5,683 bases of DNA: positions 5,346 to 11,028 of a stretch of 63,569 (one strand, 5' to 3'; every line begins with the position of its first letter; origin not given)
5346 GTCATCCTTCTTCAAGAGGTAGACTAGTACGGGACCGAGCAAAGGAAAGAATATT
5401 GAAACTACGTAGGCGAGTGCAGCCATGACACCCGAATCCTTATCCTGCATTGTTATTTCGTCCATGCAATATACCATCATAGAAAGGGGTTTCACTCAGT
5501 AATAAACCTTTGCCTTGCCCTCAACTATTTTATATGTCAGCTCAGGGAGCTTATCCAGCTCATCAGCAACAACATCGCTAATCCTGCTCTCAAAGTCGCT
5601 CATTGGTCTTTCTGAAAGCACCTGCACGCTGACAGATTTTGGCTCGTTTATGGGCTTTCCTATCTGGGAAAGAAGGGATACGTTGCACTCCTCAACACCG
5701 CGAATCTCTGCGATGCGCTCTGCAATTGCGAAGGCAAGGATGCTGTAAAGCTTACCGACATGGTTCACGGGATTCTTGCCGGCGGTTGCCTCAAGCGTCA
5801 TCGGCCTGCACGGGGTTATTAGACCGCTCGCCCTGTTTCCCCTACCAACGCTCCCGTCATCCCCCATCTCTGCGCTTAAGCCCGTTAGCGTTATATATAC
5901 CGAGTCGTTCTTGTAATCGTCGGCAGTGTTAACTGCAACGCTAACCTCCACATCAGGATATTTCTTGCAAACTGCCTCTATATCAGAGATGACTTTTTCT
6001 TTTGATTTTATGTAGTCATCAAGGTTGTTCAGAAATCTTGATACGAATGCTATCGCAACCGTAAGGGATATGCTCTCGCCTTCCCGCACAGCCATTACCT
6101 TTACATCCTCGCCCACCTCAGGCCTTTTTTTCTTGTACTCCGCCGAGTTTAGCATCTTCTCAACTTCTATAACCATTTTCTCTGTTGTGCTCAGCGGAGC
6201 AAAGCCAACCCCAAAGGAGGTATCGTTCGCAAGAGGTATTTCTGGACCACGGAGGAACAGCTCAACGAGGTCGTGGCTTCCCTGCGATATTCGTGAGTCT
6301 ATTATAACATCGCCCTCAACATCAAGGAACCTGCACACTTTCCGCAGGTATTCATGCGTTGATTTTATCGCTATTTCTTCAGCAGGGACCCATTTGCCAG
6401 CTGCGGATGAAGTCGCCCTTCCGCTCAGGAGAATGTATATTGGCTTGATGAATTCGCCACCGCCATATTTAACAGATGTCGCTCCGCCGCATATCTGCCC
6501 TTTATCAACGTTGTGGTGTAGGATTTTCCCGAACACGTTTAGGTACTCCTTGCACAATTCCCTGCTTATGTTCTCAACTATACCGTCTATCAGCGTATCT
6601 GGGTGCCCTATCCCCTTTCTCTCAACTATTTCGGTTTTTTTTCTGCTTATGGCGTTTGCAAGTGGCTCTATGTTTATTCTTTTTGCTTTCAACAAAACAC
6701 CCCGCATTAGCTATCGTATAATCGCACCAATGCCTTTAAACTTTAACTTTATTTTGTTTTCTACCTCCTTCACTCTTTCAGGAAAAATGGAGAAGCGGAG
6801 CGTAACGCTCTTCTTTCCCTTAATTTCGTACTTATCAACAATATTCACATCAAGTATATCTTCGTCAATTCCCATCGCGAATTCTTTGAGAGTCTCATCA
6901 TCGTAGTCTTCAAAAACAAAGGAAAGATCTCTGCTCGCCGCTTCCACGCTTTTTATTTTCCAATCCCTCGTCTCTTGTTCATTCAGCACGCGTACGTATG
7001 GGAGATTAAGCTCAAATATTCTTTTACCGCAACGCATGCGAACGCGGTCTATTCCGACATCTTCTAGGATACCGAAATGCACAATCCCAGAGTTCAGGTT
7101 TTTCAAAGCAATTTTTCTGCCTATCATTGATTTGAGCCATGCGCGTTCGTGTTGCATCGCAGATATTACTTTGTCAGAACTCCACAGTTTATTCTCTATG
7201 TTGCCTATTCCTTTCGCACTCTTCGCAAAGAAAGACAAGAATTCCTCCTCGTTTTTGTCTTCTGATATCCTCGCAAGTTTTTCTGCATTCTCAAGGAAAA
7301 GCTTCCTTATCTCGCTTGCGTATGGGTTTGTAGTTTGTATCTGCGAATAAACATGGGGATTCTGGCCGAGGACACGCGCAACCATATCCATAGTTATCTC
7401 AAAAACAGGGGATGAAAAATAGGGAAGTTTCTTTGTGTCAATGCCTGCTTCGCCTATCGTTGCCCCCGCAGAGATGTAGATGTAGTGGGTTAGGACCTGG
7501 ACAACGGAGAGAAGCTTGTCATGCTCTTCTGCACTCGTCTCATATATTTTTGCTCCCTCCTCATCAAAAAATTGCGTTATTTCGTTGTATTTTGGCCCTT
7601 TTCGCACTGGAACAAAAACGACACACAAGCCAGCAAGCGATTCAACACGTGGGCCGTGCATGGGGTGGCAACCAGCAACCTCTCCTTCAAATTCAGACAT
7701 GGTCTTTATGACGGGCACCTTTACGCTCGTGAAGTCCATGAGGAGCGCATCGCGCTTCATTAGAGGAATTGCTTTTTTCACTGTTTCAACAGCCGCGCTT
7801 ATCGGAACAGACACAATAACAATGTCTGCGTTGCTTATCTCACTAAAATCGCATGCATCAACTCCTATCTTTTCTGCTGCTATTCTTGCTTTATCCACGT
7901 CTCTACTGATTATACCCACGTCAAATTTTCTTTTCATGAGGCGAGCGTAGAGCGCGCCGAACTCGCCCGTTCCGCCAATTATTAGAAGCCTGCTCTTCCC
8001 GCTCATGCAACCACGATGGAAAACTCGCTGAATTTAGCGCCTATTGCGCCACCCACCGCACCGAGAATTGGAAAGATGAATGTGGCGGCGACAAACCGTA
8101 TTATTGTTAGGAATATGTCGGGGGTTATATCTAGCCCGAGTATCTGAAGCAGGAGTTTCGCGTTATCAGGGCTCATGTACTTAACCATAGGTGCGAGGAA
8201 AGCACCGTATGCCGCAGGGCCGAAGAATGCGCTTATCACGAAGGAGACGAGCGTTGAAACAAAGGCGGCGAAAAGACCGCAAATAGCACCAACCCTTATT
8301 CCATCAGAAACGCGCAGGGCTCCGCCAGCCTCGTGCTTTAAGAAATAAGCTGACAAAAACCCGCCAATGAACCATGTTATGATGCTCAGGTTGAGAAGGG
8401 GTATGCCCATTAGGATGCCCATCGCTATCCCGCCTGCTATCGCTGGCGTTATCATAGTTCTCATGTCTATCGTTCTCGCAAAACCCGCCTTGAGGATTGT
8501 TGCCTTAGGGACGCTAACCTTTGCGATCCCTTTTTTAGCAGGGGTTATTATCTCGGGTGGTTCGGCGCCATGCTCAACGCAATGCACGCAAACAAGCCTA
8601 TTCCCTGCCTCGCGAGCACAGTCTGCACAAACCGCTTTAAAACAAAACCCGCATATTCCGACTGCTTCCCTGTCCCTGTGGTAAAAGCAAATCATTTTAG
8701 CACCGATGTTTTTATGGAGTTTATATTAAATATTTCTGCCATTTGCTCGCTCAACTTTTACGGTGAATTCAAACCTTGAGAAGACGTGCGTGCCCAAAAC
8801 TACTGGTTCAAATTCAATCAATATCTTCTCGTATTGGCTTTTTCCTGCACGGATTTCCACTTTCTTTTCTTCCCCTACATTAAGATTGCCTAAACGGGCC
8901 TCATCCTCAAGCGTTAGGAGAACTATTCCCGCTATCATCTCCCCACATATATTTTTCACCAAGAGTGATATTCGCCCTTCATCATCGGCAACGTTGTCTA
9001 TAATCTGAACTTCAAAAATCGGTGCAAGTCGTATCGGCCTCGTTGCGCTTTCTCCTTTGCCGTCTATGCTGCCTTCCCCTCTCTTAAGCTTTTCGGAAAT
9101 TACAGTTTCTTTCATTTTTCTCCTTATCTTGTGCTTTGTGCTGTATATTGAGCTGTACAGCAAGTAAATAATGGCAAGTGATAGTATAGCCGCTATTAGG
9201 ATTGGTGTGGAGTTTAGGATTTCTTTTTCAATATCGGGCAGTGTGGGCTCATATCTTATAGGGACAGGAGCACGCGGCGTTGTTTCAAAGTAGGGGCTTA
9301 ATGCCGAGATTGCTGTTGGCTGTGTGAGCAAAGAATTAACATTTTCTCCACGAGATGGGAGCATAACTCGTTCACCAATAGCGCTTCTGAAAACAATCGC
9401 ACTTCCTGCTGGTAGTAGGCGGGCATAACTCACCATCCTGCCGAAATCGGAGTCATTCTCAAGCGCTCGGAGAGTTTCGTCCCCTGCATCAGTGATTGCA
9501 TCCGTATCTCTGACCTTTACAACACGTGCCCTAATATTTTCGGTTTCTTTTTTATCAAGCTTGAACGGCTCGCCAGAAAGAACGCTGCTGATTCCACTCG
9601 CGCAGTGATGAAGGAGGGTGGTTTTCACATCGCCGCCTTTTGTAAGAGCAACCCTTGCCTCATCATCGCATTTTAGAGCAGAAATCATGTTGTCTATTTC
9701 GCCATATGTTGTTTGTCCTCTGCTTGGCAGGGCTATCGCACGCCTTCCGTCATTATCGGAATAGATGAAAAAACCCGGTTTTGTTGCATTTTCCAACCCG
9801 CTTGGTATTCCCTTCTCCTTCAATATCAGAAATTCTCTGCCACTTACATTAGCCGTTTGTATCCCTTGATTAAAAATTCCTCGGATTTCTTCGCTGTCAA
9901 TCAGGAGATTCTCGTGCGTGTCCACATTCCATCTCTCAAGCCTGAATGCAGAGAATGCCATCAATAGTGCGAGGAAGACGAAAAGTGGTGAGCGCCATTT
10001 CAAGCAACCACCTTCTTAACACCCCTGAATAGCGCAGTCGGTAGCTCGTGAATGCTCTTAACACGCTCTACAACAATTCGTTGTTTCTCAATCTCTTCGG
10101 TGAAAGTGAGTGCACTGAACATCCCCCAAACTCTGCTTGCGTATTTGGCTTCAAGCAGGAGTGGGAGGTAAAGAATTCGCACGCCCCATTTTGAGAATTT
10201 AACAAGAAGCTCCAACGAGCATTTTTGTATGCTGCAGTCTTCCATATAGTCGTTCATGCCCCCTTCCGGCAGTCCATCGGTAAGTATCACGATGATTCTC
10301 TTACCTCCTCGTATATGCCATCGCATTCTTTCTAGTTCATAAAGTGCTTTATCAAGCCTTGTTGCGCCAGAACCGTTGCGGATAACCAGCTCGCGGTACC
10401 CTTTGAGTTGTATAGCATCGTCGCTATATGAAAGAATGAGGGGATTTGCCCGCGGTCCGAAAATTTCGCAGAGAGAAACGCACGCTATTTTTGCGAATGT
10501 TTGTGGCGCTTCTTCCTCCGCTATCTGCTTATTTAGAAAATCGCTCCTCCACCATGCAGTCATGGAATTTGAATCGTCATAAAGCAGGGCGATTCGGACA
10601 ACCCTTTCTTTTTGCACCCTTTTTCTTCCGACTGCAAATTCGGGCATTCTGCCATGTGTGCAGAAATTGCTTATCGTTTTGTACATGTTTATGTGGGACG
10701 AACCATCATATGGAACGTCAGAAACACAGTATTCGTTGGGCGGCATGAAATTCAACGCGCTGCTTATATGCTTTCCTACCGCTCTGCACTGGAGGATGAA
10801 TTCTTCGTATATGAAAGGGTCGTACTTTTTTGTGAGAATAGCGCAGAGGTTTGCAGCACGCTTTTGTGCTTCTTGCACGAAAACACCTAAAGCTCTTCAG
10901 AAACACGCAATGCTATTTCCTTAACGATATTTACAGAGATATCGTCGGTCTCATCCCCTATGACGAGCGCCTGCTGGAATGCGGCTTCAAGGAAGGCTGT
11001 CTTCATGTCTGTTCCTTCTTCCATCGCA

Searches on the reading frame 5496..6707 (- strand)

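Call 7: search_protein_families(library=pfam, proteins=[window:5496-6707:-], max_evalue=0.001)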
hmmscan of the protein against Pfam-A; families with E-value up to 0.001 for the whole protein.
window:5496-6707:- (403 aa): 1 family
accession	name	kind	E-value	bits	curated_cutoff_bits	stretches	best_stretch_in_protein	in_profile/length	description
PF01941.24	AdoMet_Synthase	-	4.1e-160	533.4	27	1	10-398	2-395/395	S-adenosylmethionine synthetase (AdoMet synthetase)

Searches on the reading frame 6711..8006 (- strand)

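Call 7: search_protein_families(library=pfam, proteins=[window:6711-8006:-], max_evalue=0.001)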
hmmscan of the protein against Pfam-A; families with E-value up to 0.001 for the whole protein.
window:6711-8006:- (431 aa): 4 families
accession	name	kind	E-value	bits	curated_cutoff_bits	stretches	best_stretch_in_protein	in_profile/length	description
PF02153.23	PDH_N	-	2.5e-20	73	26.5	1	22-155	3-153/154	Prephenate dehydrogenase, nucleotide-binding domain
PF20463.3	PDH_C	-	2e-16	60.6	22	1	158-260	1-100/102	Prephenate dehydrogenase, dimerization domain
PF03807.23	F420_oxidored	-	6.7e-07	30.3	21.6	1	9-88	4-87/94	NADP oxidoreductase coenzyme F420-dependent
PF03446.21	NAD_binding_2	-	6.7e-05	23.4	21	1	12-104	6-104/161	NAD binding domain of 6-phosphogluconate dehydrogenase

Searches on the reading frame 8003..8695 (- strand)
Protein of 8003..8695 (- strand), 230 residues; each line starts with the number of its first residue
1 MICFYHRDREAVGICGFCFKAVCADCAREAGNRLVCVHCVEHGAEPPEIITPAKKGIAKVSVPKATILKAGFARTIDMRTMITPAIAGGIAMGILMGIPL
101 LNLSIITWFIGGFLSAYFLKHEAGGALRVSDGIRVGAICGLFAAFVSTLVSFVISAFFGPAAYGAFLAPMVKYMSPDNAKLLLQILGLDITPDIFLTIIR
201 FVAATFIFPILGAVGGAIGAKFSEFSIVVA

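Call 8: search_protein_families(library=pfam, proteins=[window:8003-8695:-], max_evalue=0.001)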
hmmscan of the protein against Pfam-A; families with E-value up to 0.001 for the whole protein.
window:8003-8695:- (230 aa): 2 families
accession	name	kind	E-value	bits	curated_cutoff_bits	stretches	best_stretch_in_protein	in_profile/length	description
PF13858.11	DUF4199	-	1.4e-05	26.1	32.3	1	96-218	21-162/165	Protein of unknown function (DUF4199)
PF17647.6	DUF5518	-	0.0002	21.9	27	0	83-162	2-78/116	Family of unknown function (DUF5518)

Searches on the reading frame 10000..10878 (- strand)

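Call 8: search_protein_families(library=pfam, proteins=[window:10000-10878:-], max_evalue=0.001)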
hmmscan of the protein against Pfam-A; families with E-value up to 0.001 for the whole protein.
window:10000-10878:- (292 aa): 1 family
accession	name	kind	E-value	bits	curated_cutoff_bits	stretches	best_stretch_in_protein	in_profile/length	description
PF05762.20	VWA_CoxE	-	0.0001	22.3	26.4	0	63-111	27-74/222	VWA domain containing CoxE-like protein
